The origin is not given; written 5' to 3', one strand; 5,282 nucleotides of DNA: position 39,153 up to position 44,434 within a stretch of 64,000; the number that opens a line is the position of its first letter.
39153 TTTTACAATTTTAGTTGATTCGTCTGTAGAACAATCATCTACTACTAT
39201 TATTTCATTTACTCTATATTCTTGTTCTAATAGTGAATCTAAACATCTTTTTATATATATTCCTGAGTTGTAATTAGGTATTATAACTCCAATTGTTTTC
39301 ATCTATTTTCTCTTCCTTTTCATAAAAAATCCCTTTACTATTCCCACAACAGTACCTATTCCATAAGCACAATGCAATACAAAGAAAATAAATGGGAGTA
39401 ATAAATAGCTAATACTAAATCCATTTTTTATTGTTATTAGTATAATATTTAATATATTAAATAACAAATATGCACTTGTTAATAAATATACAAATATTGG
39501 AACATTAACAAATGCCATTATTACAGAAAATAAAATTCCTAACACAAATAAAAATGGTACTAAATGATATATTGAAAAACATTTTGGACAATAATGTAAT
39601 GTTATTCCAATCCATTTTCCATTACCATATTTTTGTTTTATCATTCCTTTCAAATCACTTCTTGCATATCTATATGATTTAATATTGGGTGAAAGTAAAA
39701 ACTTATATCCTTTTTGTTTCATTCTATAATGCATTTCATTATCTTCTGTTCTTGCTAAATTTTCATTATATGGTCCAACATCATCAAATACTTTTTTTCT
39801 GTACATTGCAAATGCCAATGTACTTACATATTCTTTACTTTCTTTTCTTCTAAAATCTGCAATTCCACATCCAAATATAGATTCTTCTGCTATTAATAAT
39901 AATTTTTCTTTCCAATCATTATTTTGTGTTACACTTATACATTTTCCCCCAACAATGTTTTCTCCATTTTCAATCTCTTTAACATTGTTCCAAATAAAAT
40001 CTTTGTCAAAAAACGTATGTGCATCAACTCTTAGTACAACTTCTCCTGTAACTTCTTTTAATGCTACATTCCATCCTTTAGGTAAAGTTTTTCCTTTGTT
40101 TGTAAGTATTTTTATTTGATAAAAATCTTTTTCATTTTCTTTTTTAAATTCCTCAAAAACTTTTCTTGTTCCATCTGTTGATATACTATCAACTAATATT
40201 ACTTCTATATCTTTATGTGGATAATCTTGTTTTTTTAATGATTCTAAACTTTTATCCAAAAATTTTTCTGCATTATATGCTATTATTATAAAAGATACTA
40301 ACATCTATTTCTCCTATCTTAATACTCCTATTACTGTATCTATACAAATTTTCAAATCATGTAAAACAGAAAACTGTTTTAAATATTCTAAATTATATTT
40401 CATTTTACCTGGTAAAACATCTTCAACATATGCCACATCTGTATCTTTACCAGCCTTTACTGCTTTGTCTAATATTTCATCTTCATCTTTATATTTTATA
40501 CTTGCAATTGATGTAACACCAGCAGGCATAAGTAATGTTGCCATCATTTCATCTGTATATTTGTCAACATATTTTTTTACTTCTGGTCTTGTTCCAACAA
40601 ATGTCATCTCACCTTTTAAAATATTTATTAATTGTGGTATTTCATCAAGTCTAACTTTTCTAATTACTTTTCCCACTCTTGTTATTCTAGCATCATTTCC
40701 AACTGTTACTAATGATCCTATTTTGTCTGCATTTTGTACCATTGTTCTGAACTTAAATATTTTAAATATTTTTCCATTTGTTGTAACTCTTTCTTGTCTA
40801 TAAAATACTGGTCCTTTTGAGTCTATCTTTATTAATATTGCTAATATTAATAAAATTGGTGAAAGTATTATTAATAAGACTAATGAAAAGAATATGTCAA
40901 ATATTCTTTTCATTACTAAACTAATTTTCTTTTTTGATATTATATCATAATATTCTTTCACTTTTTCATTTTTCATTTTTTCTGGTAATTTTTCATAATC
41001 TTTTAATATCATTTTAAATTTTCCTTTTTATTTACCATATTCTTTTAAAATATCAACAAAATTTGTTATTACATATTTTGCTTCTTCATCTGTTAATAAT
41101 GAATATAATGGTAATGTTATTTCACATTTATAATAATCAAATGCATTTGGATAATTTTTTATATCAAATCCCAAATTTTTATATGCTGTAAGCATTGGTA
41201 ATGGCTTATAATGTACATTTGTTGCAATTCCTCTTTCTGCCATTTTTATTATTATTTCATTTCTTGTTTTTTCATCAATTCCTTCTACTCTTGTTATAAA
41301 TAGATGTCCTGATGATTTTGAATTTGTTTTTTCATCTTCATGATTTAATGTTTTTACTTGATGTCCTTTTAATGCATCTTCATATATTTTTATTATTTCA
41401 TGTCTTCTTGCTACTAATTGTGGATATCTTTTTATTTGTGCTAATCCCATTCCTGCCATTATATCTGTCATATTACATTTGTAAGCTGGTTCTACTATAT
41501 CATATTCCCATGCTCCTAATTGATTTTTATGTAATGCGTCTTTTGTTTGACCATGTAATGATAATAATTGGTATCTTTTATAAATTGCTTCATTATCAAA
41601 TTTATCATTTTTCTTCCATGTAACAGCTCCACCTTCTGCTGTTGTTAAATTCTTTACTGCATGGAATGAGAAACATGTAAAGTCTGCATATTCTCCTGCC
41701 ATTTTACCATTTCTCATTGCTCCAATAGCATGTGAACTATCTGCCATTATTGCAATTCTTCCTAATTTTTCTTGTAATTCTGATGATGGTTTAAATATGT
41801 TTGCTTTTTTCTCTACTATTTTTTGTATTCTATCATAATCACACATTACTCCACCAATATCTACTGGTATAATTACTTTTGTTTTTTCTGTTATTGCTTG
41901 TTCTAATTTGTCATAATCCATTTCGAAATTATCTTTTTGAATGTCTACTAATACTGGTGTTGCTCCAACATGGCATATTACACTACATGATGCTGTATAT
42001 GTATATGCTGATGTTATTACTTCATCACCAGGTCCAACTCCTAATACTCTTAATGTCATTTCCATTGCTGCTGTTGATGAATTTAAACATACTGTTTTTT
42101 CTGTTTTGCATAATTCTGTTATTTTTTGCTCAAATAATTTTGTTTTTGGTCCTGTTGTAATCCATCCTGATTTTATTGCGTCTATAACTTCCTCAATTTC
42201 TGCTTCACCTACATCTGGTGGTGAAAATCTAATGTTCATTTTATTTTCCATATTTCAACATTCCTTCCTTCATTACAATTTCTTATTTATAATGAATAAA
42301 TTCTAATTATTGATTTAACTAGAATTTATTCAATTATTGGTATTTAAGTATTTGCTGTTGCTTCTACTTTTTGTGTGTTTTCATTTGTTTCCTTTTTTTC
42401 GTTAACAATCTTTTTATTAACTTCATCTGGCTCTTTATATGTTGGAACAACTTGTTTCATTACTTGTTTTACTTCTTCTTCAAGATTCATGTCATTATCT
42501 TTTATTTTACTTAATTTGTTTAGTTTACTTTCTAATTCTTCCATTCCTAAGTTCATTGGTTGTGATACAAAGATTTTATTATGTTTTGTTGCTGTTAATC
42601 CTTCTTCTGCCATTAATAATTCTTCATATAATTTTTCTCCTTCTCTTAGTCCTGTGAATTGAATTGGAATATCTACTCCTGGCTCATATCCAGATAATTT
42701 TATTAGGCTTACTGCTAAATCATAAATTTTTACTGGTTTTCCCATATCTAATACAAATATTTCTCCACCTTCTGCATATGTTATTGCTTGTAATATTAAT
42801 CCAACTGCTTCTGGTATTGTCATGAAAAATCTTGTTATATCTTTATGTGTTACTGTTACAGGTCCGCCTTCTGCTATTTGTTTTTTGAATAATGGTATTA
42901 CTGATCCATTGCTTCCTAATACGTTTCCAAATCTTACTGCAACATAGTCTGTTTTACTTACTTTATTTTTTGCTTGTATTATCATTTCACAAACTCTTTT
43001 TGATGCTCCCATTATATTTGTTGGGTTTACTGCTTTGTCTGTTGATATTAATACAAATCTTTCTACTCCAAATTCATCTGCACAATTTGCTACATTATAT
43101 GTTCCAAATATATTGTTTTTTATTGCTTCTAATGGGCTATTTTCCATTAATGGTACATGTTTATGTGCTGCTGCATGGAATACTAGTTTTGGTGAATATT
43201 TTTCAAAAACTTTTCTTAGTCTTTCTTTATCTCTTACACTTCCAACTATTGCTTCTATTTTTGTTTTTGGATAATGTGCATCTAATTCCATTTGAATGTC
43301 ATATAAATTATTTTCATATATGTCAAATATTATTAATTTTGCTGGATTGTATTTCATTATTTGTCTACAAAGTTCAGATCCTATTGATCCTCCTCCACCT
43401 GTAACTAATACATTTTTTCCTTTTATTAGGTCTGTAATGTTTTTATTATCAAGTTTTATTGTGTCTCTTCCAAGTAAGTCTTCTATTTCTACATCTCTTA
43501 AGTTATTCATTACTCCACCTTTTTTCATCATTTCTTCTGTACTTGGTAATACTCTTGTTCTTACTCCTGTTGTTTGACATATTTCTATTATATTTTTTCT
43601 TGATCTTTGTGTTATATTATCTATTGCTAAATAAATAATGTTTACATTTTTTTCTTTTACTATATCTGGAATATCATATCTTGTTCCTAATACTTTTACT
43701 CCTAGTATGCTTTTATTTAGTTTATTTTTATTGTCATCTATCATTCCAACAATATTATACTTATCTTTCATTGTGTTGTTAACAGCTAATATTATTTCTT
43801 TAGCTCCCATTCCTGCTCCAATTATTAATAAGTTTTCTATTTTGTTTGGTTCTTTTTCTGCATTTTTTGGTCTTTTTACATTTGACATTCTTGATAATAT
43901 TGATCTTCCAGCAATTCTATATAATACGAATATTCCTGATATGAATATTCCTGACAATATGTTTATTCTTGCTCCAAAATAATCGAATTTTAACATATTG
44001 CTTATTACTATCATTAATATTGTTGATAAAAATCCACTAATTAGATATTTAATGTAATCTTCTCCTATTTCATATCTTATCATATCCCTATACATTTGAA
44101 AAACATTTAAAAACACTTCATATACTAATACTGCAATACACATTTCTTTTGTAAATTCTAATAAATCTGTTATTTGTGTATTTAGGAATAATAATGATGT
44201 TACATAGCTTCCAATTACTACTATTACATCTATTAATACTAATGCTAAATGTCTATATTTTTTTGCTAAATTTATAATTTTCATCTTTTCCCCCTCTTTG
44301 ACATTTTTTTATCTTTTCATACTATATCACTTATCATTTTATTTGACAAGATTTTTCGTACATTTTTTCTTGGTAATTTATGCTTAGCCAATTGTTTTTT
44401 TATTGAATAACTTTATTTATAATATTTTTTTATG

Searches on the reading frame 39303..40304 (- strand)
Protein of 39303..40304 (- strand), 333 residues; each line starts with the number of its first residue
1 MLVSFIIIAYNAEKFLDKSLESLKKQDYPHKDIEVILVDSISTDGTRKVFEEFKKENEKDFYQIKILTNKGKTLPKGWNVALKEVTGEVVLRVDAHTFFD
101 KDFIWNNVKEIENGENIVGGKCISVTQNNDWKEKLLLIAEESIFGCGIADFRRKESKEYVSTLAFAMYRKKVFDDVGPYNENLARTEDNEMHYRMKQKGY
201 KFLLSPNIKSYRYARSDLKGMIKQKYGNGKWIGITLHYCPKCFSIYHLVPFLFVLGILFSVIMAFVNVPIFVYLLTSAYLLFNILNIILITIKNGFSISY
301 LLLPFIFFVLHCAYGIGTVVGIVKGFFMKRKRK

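Call 7: search_protein_families(library=pfam, proteins=[window:39303-40304:-], max_evalue=0.001)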
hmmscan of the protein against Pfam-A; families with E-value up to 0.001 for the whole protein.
window:39303-40304:- (333 aa): 4 families
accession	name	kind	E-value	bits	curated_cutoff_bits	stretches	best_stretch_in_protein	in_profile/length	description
PF00535.33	Glycos_transf_2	-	6.7e-28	98.2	23.3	1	4-176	1-167/168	Glycosyl transferase family 2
PF13632.12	Glyco_trans_2_3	-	1.7e-10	41.5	27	1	90-316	2-194/198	Glycosyl transferase family group 2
PF13641.12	Glyco_tranf_2_3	-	7.2e-10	39.7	27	1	3-225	3-224/230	Glycosyltransferase like family 2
PF10111.15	Glyco_tranf_2_2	-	7.7e-08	32.6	27.3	1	6-215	3-219/276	Glycosyltransferase like family 2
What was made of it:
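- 39303..40304 (-): GT2 glycosyltransferase with a C-terminal membrane segment (GT2a). PF00535 E 7e-28 (call 7).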

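Call 33: search_protein_families(library=ncbifam, proteins=[window:39303-40304:-], max_evalue=0.01)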
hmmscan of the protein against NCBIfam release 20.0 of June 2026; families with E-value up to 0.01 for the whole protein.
window:39303-40304:- (333 aa): 20 families
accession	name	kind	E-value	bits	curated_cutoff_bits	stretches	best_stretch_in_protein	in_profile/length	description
TIGR03937.1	PgaC_IcaA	equivalog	3.2e-20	72.5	422.3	1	2-307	46-343/407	poly-beta-1,6-N-acetyl-D-glucosamine synthase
NF041875.1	EPS_EpsD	equivalog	2.1e-18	66.8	370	1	3-219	1-214/325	exopolysaccharide biosynthesis glycosyltransferase EpsD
TIGR03111.1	glyc2_xrt_Gpos1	hypoth_equivalog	2.5e-18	66.1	363.95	1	3-309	51-363/439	TIGR03111 family XrtG-associated glycosyltransferase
NF041394.1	GtaseAglG_Halo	equivalog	5.6e-13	48.8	440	1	1-192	1-187/304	glucosyl-dolichyl phosphate glucuronosyltransferase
NF050050.1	ProtGlycPglI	equivalog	5.7e-12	45.6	500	1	3-134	4-130/306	GalNAc(5)-diNAcBac-PP-undecaprenol beta-1,3-glucosyltransferase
NF047683.1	TeichurnBiosyTuaG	equivalog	4.6e-11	42.8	400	1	2-102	7-102/252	teichuronic acid biosynthesis protein TuaG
NF038299.1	EPS_HpsN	equivalog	1.1e-10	41.1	425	1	2-131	2-128/317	hormogonium polysaccharide biosynthesis glycosyltransferase HpsN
NF053739.1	GlytfEpsEBac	equivalog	1.1e-09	37.6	450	1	3-109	3-105/265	glycosyltransferase EpsE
NF007482.0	PRK10073.1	equivalog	1.3e-09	37.5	423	1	3-101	8-100/334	glycosyltransferase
TIGR04283.1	glyco_like_mftF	equivalog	1.9e-09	37.4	182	1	3-210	1-184/221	TIGR04283 family arsenosugar biosynthesis glycosyltransferase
TIGR03965.1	mycofact_glyco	equivalog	3.8e-09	35.9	280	1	3-227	76-295/467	mycofactocin biosynthesis glycosyltransferase MftF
NF038302.1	EPS_HpsE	equivalog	7e-09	35.1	300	1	4-111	4-111/307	hormogonium polysaccharide biosynthesis glycosyltransferase HpsE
TIGR03469.1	HpnB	hypoth_equivalog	1.4e-08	34.1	379.25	1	3-82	46-121/386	hopene-associated glycosyltransferase HpnB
TIGR04242.1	nodulat_NodC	equivalog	1.5e-08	34.1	550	1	3-135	50-181/395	chitooligosaccharide synthase NodC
NF045692.1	OglycostaseCruG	equivalog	4e-06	26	600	1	3-79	43-111/386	2'-O-glycosyltransferase CruG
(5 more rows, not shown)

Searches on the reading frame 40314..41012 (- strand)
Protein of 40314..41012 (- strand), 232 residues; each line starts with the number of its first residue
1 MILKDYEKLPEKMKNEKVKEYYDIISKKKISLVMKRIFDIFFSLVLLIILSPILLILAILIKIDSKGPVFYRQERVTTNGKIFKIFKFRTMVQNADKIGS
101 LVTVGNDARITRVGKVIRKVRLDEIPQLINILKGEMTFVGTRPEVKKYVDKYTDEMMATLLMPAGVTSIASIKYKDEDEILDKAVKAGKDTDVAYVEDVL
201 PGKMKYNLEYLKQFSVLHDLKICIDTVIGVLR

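Call 7: search_protein_families(library=pfam, proteins=[window:40314-41012:-], max_evalue=0.001)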
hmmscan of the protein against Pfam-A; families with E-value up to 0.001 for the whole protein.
window:40314-41012:- (232 aa): 1 family
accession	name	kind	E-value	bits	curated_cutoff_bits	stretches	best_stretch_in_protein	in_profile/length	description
PF02397.22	Bac_transf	-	2.2e-60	203.7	27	1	35-231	1-178/179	Bacterial sugar transferase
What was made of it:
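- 40314..41012 (-): Small PglC-type initiating phosphoglycosyl transferase (Bac_transf). PF02397 E 2e-60 (call 7).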

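Call 33: search_protein_families(library=ncbifam, proteins=[window:40314-41012:-], max_evalue=0.01)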
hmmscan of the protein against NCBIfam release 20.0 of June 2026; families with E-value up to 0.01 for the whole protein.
window:40314-41012:- (232 aa): 10 families
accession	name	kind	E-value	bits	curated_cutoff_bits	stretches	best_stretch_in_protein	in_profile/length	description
TIGR03025.1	EPS_sugtrans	subfamily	8.7e-68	229.5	295.55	1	28-231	251-439/445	exopolysaccharide biosynthesis polyprenyl glycosylphosphotransferase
TIGR03023.1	WcaJ_sugtrans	equivalog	3.3e-54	184.9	410.75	1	29-231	257-447/453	undecaprenyl-phosphate glucose phosphotransferase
TIGR03013.1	EpsB_2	subfamily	2.9e-49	168.4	393.35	1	27-230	247-436/443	TIGR03013 family XrtA/PEP-CTERM system glycosyltransferase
TIGR03022.1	WbaP_sugtrans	subfamily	7.6e-43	147.4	403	1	28-167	252-406/456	undecaprenyl-phosphate galactose phosphotransferase WbaP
NF052601.1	undeca_RfbP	equivalog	8.9e-42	143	330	2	16-98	26-108/244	undecaprenyl-phosphate galactose phosphotransferase family protein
NF041877.1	EPS_EpsZ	equivalog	9.6e-39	133.3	800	1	28-171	259-413/459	exopolysaccharide biosynthesis polyisoprenyl-phosphate hexose-1-phosphate transferase EpsZ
NF007518.0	PRK10124.1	equivalog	1e-36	126.7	684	1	19-228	259-455/464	undecaprenyl-phosphate glucose phosphotransferase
NF050817.1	PolSacchBiosHfsE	equivalog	1.6e-32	112.8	750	1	31-145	268-383/467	polysaccharide biosynthesis protein HfsE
NF045514.1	glycotran_HepC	equivalog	1.4e-31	109.5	140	1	27-143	109-211/220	heterocyst development glycosyltransferase HepC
NF011751.0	PRK15204.1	equivalog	2.9e-28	98.7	907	1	28-175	273-434/476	undecaprenyl-phosphate galactose phosphotransferase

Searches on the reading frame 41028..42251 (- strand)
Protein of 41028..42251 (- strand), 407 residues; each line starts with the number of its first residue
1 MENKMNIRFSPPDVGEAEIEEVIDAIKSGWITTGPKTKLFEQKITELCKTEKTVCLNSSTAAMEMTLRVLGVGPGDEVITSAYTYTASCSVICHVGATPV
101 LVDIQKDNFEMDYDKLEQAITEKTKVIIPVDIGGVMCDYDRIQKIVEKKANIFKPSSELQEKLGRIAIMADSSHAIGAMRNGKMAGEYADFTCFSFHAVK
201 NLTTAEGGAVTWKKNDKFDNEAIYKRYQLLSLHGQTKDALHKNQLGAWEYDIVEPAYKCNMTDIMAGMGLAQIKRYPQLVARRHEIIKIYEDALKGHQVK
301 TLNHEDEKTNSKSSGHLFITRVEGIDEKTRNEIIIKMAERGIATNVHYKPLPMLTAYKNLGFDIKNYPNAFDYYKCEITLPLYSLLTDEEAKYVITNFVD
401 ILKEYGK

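Call 7: search_protein_families(library=pfam, proteins=[window:41028-42251:-], max_evalue=0.001)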
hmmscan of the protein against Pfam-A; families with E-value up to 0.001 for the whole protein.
window:41028-42251:- (407 aa): 3 families
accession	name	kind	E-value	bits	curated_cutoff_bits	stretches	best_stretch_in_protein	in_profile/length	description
PF01041.23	DegT_DnrJ_EryC1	-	4.3e-94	316.1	19.8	1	13-397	2-358/360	DegT/DnrJ/EryC1/StrS aminotransferase family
PF00155.27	Aminotran_1_2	-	9.4e-10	38.6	19.7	1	10-128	18-151/361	Aminotransferase class I and II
PF01053.26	Cys_Met_Meta_PP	-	1.9e-08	33.7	27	1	34-147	51-161/381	Cys/Met metabolism PLP-dependent enzyme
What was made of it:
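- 41028..42251 (-): DegT-family sugar 4-aminotransferase. PF01041 E 4e-94 (call 7).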

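Call 33: search_protein_families(library=ncbifam, proteins=[window:41028-42251:-], max_evalue=0.01)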
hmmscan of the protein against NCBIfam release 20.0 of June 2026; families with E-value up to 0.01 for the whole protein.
window:41028-42251:- (407 aa): 38 families (the best 25 are shown)
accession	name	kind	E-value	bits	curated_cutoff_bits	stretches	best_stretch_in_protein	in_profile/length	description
TIGR03588.1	PseC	equivalog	2.1e-91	306.7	423.5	1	9-401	4-379/380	UDP-4-amino-4,6-dideoxy-N-acetyl-beta-L-altrosamine transaminase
NF008658.2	PRK11658.1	equivalog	4.1e-76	256.1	631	1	7-403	5-378/379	UDP-4-amino-4-deoxy-L-arabinose aminotransferase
NF008687.0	PRK11706.1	equivalog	2.7e-56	191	375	1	7-401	2-373/375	dTDP-4-amino-4,6-dideoxygalactose transaminase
TIGR04181.1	NHT_00031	hypoth_equivalog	1.7e-50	171.9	420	1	8-381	2-357/359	LegC family aminotransferase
TIGR02379.1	ECA_wecE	subfamily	1.4e-41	142.5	434.85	1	7-402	2-375/376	dTDP-4-amino-4,6-dideoxy-D-glucose transaminase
NF011936.0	PRK15407.1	equivalog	3.7e-34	118.2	423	2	5-214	35-237/440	lipopolysaccharide biosynthesis protein RfbH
TIGR04427.1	PLP_DesI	equivalog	8.1e-29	100.9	650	1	25-314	41-298/390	dTDP-4-dehydro-6-deoxyglucose aminotransferase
NF005817.0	PRK07683.1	equivalog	2.9e-12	46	575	1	52-159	91-202/387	aminotransferase A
NF005305.0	PRK06836.1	equivalog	9.9e-09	34.9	376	1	49-130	97-180/396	pyridoxal phosphate-dependent aminotransferase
NF006488.0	PRK08912.1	equivalog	2.1e-08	33.5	498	1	58-128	95-164/387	aminotransferase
NF004770.0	PRK06108.1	subfamily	6.3e-08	31.8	422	1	47-128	93-175/396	pyridoxal phosphate-dependent aminotransferase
NF006569.0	PRK09082.1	subfamily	9.4e-08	31.5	420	1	51-129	93-172/386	methionine aminotransferase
NF004975.0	PRK06348.1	equivalog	1.6e-07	30.7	549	1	41-138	80-180/384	pyridoxal phosphate-dependent aminotransferase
NF005816.0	PRK07682.1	equivalog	2.8e-07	29.5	620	1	52-145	93-188/390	aminotransferase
NF005855.0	PRK07777.1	equivalog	5.2e-07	29.3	553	1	58-128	97-168/391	pyridoxal phosphate-dependent aminotransferase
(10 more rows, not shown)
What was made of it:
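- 41028..42251 (-): The best NCBIfam hit is PseC-like, below cutoff (call 33).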

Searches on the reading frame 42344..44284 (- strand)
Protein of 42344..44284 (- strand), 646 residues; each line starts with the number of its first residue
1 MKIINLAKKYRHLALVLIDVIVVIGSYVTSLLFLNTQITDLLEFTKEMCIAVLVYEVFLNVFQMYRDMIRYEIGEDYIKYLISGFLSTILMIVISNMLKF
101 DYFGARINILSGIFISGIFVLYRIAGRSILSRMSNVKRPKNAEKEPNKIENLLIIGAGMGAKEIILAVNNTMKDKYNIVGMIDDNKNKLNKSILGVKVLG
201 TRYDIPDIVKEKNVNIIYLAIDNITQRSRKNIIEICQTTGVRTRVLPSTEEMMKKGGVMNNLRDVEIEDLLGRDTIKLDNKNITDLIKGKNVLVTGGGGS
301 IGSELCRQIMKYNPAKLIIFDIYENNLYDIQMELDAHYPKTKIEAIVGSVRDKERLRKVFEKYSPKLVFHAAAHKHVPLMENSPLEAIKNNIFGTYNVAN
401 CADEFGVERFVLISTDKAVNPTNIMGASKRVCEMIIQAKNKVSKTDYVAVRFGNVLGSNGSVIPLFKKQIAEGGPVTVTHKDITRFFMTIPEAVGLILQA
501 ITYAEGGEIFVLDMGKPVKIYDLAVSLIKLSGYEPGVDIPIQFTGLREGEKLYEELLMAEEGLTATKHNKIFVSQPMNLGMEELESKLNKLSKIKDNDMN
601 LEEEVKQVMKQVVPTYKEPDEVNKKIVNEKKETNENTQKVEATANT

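Call 7: search_protein_families(library=pfam, proteins=[window:42344-44284:-], max_evalue=0.001)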
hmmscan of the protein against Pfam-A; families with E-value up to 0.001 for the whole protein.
window:42344-44284:- (646 aa): 11 families
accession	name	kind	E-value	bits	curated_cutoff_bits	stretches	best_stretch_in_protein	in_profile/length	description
PF02719.21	Polysacc_synt_2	-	3.3e-127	424.1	20.2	1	292-575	1-292/293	Polysaccharide biosynthesis protein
PF01370.27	Epimerase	-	3.6e-25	89.2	20.9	1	292-511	1-238/240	NAD dependent epimerase/dehydratase family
PF16363.11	GDP_Man_Dehyd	-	2.3e-17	63.9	27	1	293-417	1-131/332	GDP-mannose 4,6 dehydratase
PF04321.23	RmlD_sub_bind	-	3.7e-13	49.6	27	1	291-461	2-157/287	RmlD substrate binding domain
PF01073.25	3Beta_HSD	-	1.1e-12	48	22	1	293-421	1-122/280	3-beta hydroxysteroid dehydrogenase/isomerase family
PF13727.12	CoA_binding_3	-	1.4e-09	38.6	25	1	65-247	6-175/175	CoA-binding domain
PF13460.12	NAD_binding_10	-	6.4e-07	29.9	27.2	1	338-469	35-160/184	NAD(P)H-binding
PF00106.31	adh_short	-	6.6e-07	29.4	26.6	1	290-363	1-71/195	short chain dehydrogenase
PF17836.7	PglD_N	-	1.4e-05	26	23.4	1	151-228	1-72/78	PglD N-terminal domain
PF07993.18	NAD_binding_4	-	0.0005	19.7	20.1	0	365-422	89-143/258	Male sterility protein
PF08659.16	KR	-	0.00094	19.6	22.6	0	292-414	3-135/180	KR domain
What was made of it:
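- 42344..44284 (-): Membrane-anchored PglF/CapD-type UDP-HexNAc 4,6-dehydratase. It is the first gene of the locus. PF02719 E 3e-127 (call 7).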

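Call 33: search_protein_families(library=ncbifam, proteins=[window:42344-44284:-], max_evalue=0.01)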
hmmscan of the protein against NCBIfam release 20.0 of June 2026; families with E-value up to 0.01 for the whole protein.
window:42344-44284:- (646 aa): 56 families (the best 25 are shown)
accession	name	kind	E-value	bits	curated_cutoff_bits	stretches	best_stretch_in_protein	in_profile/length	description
TIGR03589.1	PseB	equivalog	8.8e-64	215.5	407.75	1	288-592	3-297/324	UDP-N-acetylglucosamine 4,6-dehydratase (inverting)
TIGR04130.1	FnlA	equivalog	1e-53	182.5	730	1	287-576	2-284/337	UDP-N-acetylglucosamine 4,6-dehydratase/5-epimerase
TIGR01179.1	galE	equivalog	3.5e-21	75.4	262.3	1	291-459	1-180/332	UDP-glucose 4-epimerase GalE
TIGR03025.1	EPS_sugtrans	subfamily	8.3e-19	68.1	295.55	1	17-267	1-242/445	exopolysaccharide biosynthesis polyprenyl glycosylphosphotransferase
TIGR03023.1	WcaJ_sugtrans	equivalog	2.4e-18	66.7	410.75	1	18-271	2-251/453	undecaprenyl-phosphate glucose phosphotransferase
TIGR01181.1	dTDP_gluc_dehyt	equivalog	9e-15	54.6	365.1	1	292-417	2-127/321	dTDP-glucose 4,6-dehydratase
TIGR04180.1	EDH_00030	hypoth_equivalog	4.3e-14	52.3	475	1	292-417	1-123/297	NAD-dependent 4,6-dehydratase LegB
TIGR02622.1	CDP_4_6_dhtase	equivalog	4.1e-13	49.2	278.45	1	288-420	3-134/352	CDP-glucose 4,6-dehydratase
NF007956.0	PRK10675.1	subfamily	1.8e-11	43.7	394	1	291-415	2-124/338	UDP-glucose 4-epimerase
NF007582.0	PRK10217.1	equivalog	3.3e-11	42.9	698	1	290-404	2-114/355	dTDP-glucose 4,6-dehydratase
TIGR01214.1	rmlD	equivalog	4.1e-11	42.5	224.05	1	292-460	2-155/285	dTDP-4-dehydrorhamnose reductase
NF007490.0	PRK10084.1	subfamily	3.8e-10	39.3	649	1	292-405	3-114/361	dTDP-glucose 4,6-dehydratase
TIGR03570.1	NeuD_NnaD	subfamily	3.1e-09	36.7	160.8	1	151-246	1-89/202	NeuD/PglB/VioB family sugar acetyltransferase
TIGR03466.1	HpnA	hypoth_equivalog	5.2e-09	35.4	367.65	1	291-419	2-117/327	hopanoid-associated sugar epimerase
TIGR02197.1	heptose_epim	equivalog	2.8e-08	33.3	274.6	1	292-530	1-259/316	ADP-glyceromanno-heptose 6-epimerase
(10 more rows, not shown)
